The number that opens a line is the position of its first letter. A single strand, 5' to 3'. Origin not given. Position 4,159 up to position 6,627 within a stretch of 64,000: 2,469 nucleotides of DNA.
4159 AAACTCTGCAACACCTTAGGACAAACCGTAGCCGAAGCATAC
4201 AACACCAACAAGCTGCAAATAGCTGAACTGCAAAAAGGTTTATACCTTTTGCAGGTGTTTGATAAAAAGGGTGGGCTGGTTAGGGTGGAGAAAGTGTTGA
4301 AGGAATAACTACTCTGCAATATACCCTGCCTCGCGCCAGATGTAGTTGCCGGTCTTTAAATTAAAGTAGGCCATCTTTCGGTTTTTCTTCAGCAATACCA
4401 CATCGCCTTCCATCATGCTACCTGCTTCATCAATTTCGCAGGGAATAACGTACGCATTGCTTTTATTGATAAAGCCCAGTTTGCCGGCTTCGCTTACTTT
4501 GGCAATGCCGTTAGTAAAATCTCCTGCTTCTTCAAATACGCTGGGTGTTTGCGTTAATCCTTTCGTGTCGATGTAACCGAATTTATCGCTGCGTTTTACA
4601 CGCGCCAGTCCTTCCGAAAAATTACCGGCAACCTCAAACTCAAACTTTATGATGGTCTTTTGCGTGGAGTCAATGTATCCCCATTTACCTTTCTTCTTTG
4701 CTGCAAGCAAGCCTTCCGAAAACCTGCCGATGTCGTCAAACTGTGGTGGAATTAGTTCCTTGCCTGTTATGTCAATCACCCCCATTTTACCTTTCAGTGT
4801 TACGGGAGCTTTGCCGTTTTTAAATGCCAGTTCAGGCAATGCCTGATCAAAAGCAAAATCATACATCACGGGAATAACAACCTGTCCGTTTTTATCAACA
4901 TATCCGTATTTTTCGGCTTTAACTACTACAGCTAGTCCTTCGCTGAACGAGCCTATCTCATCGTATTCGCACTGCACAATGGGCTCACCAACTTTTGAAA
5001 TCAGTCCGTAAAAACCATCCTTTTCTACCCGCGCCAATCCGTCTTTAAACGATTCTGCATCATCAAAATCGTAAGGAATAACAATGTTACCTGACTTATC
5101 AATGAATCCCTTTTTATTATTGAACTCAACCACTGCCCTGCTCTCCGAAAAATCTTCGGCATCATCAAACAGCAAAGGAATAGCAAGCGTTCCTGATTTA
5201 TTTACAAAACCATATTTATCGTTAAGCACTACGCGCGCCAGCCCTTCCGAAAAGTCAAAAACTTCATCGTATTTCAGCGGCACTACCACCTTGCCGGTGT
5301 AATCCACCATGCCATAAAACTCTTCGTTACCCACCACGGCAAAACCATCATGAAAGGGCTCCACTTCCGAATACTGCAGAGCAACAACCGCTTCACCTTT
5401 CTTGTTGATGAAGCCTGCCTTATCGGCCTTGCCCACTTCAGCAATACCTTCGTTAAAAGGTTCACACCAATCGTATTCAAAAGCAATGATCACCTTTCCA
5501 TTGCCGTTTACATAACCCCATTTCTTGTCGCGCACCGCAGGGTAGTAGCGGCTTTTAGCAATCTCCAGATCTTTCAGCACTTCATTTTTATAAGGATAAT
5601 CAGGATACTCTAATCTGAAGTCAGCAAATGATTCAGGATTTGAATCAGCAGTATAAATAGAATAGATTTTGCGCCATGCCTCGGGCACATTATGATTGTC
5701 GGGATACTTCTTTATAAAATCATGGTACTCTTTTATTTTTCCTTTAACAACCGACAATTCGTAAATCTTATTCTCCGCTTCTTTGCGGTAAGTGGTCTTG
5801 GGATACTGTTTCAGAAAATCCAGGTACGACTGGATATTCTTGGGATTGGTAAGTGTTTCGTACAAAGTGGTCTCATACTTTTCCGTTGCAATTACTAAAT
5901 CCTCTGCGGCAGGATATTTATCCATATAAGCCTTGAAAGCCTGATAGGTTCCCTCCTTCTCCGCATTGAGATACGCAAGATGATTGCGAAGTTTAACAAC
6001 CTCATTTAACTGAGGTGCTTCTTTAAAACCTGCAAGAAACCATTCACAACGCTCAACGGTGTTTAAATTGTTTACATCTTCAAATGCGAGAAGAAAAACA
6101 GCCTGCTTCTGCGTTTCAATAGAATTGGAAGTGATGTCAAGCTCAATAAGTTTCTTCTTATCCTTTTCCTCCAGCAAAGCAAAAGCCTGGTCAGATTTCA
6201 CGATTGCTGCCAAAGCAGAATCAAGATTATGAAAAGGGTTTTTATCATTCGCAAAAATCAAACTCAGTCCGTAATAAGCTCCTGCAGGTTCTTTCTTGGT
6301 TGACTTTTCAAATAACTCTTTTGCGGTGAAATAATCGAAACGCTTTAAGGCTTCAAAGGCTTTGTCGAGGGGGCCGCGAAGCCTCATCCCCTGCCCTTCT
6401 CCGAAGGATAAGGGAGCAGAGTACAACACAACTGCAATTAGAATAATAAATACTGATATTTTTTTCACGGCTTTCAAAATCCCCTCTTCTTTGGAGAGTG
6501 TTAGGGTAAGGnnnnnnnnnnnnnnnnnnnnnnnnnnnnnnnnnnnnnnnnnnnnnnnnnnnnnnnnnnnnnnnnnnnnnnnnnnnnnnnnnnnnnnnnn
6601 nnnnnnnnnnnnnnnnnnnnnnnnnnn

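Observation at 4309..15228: An 11-gene translationally coupled operon: an aryl-polyene/flexirubin-type lipid pathway with an S46 dipeptidyl-peptidase and a WG-repeat protein appended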

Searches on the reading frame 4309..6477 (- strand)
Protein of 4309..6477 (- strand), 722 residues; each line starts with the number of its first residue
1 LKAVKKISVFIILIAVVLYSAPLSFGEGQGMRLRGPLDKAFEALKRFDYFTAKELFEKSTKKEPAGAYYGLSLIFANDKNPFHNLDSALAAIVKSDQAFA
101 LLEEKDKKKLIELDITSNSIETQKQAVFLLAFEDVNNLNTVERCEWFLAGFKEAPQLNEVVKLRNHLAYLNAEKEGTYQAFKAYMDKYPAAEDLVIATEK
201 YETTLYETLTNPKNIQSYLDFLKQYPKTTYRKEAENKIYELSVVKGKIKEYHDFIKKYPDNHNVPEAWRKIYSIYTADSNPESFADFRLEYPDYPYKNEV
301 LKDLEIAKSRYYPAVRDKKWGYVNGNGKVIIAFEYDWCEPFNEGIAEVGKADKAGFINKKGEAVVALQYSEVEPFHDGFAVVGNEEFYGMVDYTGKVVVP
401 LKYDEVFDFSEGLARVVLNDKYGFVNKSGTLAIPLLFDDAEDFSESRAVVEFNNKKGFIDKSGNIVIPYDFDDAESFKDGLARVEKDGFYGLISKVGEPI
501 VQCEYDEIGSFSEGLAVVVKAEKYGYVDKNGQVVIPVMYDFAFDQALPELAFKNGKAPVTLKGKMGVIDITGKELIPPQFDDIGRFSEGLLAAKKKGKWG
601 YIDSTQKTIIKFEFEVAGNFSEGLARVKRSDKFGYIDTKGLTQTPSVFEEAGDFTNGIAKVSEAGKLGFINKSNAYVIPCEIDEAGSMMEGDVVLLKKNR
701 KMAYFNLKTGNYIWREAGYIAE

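Call 4: search_protein_families(library=pfam, proteins=[window:4309-6477:-], max_evalue=0.01)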
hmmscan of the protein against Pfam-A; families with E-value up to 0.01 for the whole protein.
window:4309-6477:- (722 aa): 1 family
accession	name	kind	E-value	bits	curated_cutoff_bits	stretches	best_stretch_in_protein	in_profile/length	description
PF14903.11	WG_beta_rep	-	8.1e-111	362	25.6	11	566-599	2-35/35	WG containing repeat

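Call 22: search_protein_families(library=ncbifam, proteins=[window:4309-6468:-], max_evalue=0.001)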
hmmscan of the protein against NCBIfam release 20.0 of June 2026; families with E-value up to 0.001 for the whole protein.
window:4309-6468:- (719 aa): 1 family
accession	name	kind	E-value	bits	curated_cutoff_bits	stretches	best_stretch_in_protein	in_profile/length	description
TIGR02795.1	tol_pal_ybgF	equivalog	0.00016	22.2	90.1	1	212-274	22-88/119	tol-pal system protein YbgF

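Call 41: find_related_loci(query=A5, collection=metagenome_contigs, flank=8000)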
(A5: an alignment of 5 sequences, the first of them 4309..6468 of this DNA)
Query A5 (719 aa) in metagenome_contigs; peptide patterns used: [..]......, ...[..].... (x = any residue, [..] = any of these).
245 stretches matched a pattern; 51 encode a relative of the query (tblastn E <= 1e-3); 51 distinct loci.
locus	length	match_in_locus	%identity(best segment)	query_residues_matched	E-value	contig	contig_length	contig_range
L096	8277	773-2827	88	35-719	0e+0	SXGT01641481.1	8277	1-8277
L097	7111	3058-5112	88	35-719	0e+0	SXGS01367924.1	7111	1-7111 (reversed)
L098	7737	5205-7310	78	8-719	0e+0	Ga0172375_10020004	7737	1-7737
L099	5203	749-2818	80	30-719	0e+0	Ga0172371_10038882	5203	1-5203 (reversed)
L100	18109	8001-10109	38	1-716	3e-156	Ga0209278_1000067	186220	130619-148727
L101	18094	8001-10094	39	11-716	2e-148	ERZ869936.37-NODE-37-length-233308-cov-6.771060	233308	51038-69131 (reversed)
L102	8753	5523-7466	36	1-705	2e-127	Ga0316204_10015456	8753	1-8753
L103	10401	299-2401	33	6-717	3e-127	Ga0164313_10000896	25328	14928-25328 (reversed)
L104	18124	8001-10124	36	1-713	3e-127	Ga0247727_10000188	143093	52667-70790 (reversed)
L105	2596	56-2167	33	1-716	2e-133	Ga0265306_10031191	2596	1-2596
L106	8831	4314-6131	35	32-636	1e-125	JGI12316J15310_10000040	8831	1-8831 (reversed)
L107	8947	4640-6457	35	32-636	1e-125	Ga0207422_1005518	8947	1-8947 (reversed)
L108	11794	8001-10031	33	32-710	4e-120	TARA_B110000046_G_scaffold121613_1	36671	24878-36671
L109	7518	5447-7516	31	1-702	4e-116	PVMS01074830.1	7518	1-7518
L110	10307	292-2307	33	32-705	3e-114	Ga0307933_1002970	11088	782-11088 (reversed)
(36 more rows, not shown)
